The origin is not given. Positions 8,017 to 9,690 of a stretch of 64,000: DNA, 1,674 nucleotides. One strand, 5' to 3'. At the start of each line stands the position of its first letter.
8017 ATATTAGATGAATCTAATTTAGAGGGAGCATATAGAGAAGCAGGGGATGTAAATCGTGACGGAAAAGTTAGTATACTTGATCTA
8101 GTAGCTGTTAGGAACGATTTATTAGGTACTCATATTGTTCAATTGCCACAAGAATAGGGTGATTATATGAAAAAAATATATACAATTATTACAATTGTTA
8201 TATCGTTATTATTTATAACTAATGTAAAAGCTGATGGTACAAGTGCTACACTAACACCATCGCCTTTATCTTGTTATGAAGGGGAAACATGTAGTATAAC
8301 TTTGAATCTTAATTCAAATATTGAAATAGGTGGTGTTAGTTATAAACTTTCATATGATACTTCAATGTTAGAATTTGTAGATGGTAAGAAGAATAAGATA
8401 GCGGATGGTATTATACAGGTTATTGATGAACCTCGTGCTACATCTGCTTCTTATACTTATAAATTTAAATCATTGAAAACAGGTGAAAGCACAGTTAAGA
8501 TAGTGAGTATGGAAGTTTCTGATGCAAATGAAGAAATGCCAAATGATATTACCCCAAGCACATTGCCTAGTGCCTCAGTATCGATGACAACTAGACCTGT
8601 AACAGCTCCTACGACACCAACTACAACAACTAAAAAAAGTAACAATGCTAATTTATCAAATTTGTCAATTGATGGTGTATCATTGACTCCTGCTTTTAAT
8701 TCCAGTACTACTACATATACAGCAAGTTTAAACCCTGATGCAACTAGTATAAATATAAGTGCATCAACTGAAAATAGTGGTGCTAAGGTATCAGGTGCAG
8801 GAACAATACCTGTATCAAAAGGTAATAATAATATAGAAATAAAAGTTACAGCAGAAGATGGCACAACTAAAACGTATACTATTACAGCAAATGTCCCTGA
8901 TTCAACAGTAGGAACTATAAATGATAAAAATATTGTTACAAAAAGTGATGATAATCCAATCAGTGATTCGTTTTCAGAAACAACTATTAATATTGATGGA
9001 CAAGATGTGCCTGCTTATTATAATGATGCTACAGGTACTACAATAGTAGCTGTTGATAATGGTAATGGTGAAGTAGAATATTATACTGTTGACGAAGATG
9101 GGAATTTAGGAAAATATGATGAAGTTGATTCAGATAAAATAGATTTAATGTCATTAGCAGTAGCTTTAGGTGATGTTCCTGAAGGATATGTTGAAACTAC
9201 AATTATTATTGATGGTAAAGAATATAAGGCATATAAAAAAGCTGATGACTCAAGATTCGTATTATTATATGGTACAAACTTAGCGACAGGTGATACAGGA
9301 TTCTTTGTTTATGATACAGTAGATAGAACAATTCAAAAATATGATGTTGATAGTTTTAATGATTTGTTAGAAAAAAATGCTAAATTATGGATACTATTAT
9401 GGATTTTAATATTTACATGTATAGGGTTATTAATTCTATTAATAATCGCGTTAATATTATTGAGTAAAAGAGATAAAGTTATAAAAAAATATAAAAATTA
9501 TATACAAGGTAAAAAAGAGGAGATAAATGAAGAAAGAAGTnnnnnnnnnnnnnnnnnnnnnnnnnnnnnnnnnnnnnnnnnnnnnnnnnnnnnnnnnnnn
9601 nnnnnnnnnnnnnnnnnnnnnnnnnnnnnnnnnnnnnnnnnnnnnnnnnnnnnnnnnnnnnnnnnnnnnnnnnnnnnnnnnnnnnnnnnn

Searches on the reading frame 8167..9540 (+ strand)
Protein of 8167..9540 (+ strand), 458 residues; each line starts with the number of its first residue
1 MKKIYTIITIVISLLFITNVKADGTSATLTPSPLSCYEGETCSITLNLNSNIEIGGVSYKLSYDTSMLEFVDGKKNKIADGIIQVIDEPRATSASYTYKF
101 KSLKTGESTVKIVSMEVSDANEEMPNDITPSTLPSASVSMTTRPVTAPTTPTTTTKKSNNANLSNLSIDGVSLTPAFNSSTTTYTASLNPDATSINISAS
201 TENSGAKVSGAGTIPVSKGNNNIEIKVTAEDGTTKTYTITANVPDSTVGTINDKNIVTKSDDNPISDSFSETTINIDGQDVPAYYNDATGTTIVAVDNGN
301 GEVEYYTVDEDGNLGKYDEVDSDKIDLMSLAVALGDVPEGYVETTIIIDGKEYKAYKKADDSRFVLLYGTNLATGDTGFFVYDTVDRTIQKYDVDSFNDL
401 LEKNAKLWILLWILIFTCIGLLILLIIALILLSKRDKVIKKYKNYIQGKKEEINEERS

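Call 4: search_protein_families(library=pfam, proteins=[window:8167-9540:+], max_evalue=0.1)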
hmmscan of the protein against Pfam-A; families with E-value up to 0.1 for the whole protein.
window:8167-9540:+ (458 aa): 2 families
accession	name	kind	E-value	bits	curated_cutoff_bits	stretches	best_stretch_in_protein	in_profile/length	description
PF12733.13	Cadherin-like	-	3.2e-13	50.4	24.2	1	163-241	1-86/89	Cadherin-like beta sandwich domain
PF13273.12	DUF4064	-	0.023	15.4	32.1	0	410-438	59-87/102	Protein of unknown function (DUF4064)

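Call 6: search_protein_families(library=ncbifam, proteins=[window:8167-9540:+], max_evalue=1)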
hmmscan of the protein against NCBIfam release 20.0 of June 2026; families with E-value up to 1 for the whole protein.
window:8167-9540:+ (458 aa): 4 families
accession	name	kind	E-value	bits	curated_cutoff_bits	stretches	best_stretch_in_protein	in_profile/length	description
NF045846.1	MSC0882_dom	subfamily_domain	0.0015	17.8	60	1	400-453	40-93/244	MSC_0882 family membrane protein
TIGR02831.1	spo_II_M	equivalog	0.0087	15.9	100.2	1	389-430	58-99/200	stage II sporulation protein M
TIGR04561.1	membra_charge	hypoth_equivalog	0.016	15.4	30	1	401-444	8-49/82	TIGR04561 family membrane protein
NF050019.1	HpsJ_like_C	equivalog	0.15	11.8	140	1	113-173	112-172/183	HpsJ-like protein, cyanoexosortase C-associated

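Call 36: search_solved_structures(query=window:8167-9540:+, max_evalue=10, show_alignments=2)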
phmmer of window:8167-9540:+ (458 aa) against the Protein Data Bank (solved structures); distinct sequences matched with E-value up to 10: 1.
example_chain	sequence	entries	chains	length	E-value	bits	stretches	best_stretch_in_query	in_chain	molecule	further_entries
5hy7_A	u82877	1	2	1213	0.064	15.5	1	293-347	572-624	Putative pre-mRNA splicing protein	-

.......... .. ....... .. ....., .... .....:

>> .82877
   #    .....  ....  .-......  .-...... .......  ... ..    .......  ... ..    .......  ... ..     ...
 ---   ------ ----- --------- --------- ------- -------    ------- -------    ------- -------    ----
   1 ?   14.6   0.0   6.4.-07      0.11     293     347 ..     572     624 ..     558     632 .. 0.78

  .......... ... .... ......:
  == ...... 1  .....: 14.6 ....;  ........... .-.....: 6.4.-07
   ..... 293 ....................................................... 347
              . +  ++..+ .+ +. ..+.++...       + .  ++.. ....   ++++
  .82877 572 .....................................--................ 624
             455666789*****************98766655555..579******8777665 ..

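Call 37: find_homologous_proteins(query=window:8167-9540:+, max_evalue=0.001)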
Query window:8167-9540:+ (458 aa): 250 proteins with E <= 0.001 among 8000 candidates; the best 120 are listed.
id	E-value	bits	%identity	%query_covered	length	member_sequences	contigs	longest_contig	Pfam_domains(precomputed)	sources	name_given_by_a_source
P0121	2.2e-289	977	100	100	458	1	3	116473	PF12733.14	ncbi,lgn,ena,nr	ncbi:MAG: cadherin-like beta sandwich domain-containing protein [Bacilli bacterium]|nr:cadherin-like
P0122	1.7e-56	210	33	95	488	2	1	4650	-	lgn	-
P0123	1.2e-44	171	31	93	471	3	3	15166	PF12733.14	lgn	-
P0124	1.9e-44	170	29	96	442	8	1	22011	PF12733.14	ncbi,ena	-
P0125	1.3e-42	164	27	64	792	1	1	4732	PF12733.14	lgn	-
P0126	8.6e-40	155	31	94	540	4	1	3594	PF12733.14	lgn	-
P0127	2.7e-39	153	29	90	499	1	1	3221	PF12733.14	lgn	-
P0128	5.6e-39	152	30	86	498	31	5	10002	PF12733.14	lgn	-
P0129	7.0e-39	152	36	38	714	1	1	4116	PF12733.14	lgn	-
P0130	2.1e-38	151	31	81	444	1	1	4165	PF12733.14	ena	-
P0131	1.3e-37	148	29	86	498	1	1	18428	PF12733.14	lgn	-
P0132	1.5e-37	148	30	79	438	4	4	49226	PF12733.14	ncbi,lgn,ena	-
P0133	1.8e-37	148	32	52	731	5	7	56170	PF12733.14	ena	-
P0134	2.9e-37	147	31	50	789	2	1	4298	PF12733.14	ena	-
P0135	3.0e-37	147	31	89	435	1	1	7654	PF12733.14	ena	-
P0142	6.3e-36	142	29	88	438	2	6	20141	PF12733.14,PF00963.25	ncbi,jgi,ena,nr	ncbi:MAG: cadherin-like beta sandwich domain-containing protein [Bacilli bacterium]|jgi:hypothetical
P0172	9.5e-35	138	29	94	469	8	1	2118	PF12733.14,PF00963.25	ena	-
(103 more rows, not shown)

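Call 39: search_solved_structures(query=A4, max_evalue=10, show_alignments=2)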
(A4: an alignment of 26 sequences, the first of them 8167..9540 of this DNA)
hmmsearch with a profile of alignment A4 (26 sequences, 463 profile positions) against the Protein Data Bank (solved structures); distinct sequences matched with E-value up to 10: 31.
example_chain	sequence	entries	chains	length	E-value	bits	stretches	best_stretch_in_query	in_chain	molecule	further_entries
8yk1_A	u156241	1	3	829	0.00054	21.7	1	33-226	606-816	Alpha-galactosidase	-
3l8q_A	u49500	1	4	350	0.0019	19.9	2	26-77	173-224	Cellulosomal scaffoldin adaptor protein B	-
5g5d_A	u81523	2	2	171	0.0046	18.7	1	24-73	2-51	CELLULOSOME ANCHORING PROTEIN COHESIN REGION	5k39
2y3n_A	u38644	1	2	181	0.0062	18.2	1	24-76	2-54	CELLULOSOMAL SCAFFOLDIN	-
8rjc_9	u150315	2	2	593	0.012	17.3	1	396-460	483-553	Calnexin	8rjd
1tyj_A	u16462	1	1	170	0.03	16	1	33-76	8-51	cellulosomal scaffoldin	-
4iof_D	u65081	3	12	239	0.03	16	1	1-53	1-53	Fab-bound IDE, light chain | IDE-bound Fab light chain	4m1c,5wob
8wrz_L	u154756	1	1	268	0.032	15.9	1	1-53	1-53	scfv30 light chain, scfv30 heavy chain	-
6ww5_F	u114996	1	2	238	0.038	15.7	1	1-53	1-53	Fab84 Light Chain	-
7lo7_L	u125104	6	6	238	0.038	15.7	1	1-53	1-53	Fab25 Light Chain | Fab36 Light Chain | NabFab LC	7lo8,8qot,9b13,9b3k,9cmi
8dp3_L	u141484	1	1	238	0.038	15.7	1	1-53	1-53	Fab BL3-6 Light Chain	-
9ihc_L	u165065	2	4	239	0.038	15.7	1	1-53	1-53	COP-2 antibody light chain | COP-2 Light chain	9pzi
9yxv_D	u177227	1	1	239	0.038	15.7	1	1-53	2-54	sfFab18 light chain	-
9yfu_C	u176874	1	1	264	0.045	15.4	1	1-53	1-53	Fab24 BAK5 light chain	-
6mwn_D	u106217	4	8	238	0.063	14.9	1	1-52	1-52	Fab HAVx Light Chain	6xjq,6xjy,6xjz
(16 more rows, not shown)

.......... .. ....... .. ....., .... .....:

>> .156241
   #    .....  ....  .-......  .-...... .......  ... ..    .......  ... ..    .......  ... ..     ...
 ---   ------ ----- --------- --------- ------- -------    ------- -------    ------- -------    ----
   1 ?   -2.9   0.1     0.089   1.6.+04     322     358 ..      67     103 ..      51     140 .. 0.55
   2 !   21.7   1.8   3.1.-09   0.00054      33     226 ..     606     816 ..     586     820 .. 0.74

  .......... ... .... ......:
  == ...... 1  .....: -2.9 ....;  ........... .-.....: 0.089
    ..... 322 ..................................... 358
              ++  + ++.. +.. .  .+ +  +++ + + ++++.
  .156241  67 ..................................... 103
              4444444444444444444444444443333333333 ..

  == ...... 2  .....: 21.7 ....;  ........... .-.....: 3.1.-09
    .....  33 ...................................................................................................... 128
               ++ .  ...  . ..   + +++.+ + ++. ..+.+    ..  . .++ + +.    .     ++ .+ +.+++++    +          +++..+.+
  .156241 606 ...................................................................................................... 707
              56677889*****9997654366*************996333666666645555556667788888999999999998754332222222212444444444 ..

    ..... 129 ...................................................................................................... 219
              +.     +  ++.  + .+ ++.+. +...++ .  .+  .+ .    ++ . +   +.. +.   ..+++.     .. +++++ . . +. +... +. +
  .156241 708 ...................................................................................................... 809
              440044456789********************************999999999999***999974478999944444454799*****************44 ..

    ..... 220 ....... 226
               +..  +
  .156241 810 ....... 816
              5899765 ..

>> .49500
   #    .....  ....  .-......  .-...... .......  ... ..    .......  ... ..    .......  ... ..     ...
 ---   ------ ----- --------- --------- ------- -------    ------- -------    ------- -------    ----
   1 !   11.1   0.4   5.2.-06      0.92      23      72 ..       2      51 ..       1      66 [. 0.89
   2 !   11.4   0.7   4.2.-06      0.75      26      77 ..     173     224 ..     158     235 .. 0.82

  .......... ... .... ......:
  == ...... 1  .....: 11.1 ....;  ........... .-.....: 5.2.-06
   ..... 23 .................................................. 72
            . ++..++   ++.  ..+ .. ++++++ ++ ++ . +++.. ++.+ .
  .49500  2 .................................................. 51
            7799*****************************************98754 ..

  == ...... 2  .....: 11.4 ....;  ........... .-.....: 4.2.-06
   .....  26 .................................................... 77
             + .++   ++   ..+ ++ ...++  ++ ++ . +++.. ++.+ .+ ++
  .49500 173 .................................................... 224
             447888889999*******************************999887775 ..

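Call 40: search_protein_families(library=pfam, alignment_id=A4, max_evalue=0.01)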
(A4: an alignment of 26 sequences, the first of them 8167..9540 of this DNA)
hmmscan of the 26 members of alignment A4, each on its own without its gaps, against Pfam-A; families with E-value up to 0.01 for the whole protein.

A. member 1, window:8167-9540:+ (458 aa): 1 family
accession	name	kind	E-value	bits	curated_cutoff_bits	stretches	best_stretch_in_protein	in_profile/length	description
PF12733.13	Cadherin-like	-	3.2e-13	50.4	24.2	1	163-241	1-86/89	Cadherin-like beta sandwich domain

B. families by the number of members that match (of 26 scanned): 17 families
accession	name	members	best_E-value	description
PF12733.13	Cadherin-like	26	1.2e-13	Cadherin-like beta sandwich domain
PF13584.12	BatD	14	4.2e-05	BatD DUF11 like domain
PF22251.1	PFF1_TM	6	0.0013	Vacuolar membrane protease, transmembrane domain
PF11763.13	DIPSY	5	0.0026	Cell-wall adhesin ligand-binding C-terminal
PF00963.24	Cohesin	4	3.1e-06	Cohesin domain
PF09394.16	Inhibitor_I42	2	0.0027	Chagasin family peptidase inhibitor I42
PF09136.16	Glucodextran_B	1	0.00038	Glucodextranase, domain B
PF09716.15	ETRAMP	1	0.00052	Malarial early transcribed membrane protein (ETRAMP)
PF22544.2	HYDIN_VesB_CFA65-like_Ig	1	0.00081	HYDIN/CFA65/VesB-like, Ig-like domain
PF07691.17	PA14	1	0.0017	PA14 domain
PF10661.14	EssA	1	0.0039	WXG100 protein secretion system (Wss), protein EssA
PF06143.16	Baculo_11_kDa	1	0.0054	Baculovirus 11 kDa family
PF23728.1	Tubby_C_like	1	0.0058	Tubby C-terminal like domain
PF16118.10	DUF4834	1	0.0061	Domain of unknown function (DUF4834)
PF04277.18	OAD_gamma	1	0.0065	Oxaloacetate decarboxylase, gamma chain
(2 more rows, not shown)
